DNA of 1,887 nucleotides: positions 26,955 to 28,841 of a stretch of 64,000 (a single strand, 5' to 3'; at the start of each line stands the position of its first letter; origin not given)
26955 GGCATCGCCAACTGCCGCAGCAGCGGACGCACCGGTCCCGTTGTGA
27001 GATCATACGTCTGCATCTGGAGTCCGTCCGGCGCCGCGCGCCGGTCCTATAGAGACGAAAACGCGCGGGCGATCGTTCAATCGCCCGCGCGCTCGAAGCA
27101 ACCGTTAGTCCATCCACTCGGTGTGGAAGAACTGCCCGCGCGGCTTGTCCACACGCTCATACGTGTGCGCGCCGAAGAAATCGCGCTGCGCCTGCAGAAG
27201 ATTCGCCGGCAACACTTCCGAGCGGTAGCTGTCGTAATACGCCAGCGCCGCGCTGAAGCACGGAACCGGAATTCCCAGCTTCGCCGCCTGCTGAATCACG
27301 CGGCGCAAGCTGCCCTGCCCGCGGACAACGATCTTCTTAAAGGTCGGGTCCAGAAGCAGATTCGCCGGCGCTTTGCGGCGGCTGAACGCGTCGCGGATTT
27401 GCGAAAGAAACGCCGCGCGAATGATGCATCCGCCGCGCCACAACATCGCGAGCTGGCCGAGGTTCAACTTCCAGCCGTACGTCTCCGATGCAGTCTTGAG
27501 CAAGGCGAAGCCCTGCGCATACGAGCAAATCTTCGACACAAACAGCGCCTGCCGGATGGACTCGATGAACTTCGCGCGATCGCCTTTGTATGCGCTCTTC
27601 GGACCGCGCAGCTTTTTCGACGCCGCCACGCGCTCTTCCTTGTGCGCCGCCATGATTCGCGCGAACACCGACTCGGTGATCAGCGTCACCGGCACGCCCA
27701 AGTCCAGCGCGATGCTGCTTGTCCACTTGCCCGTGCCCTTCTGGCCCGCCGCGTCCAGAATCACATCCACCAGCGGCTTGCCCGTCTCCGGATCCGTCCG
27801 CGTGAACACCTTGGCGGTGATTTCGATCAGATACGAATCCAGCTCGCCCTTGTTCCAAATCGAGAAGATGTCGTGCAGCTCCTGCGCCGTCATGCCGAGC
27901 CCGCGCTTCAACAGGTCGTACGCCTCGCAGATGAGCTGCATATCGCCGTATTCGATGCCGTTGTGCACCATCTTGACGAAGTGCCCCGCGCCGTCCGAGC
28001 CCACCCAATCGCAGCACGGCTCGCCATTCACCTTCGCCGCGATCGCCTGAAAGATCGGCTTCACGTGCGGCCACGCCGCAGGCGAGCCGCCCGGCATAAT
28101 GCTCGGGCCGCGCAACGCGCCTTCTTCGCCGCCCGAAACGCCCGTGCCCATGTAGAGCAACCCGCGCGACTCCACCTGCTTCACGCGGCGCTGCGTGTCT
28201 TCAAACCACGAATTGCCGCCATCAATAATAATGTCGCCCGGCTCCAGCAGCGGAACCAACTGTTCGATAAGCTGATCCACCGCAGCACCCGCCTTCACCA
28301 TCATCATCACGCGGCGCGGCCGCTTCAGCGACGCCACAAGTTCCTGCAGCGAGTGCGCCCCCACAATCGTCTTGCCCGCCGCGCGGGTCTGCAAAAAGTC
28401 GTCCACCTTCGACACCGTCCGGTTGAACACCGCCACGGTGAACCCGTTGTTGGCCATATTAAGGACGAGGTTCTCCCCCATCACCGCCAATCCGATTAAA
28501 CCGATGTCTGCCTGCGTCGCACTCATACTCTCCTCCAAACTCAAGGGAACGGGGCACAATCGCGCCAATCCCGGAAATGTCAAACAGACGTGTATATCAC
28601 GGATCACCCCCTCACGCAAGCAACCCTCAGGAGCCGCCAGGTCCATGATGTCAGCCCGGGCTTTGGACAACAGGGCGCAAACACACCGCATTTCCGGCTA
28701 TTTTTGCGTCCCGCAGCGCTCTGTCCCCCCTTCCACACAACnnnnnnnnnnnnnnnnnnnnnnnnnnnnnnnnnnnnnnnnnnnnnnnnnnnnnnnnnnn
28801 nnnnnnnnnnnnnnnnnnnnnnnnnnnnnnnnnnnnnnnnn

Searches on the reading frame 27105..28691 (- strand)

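Call 7: search_protein_families(library=pfam, proteins=[window:27105-28691:-], max_evalue=0.01)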
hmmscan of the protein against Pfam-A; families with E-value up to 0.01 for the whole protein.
window:27105-28691:- (528 aa): 3 families
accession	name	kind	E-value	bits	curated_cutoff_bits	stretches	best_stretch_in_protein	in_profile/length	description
PF00393.24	6PGD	-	1.4e-132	441.9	27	1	236-526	1-290/290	6-phosphogluconate dehydrogenase, C-terminal domain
PF03446.21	NAD_binding_2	-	3.6e-52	177.1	21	1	62-222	1-157/161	NAD binding domain of 6-phosphogluconate dehydrogenase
PF01488.26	Shikimate_DH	-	0.00034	21.1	24.3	1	57-124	9-75/138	Shikimate / quinate 5-dehydrogenase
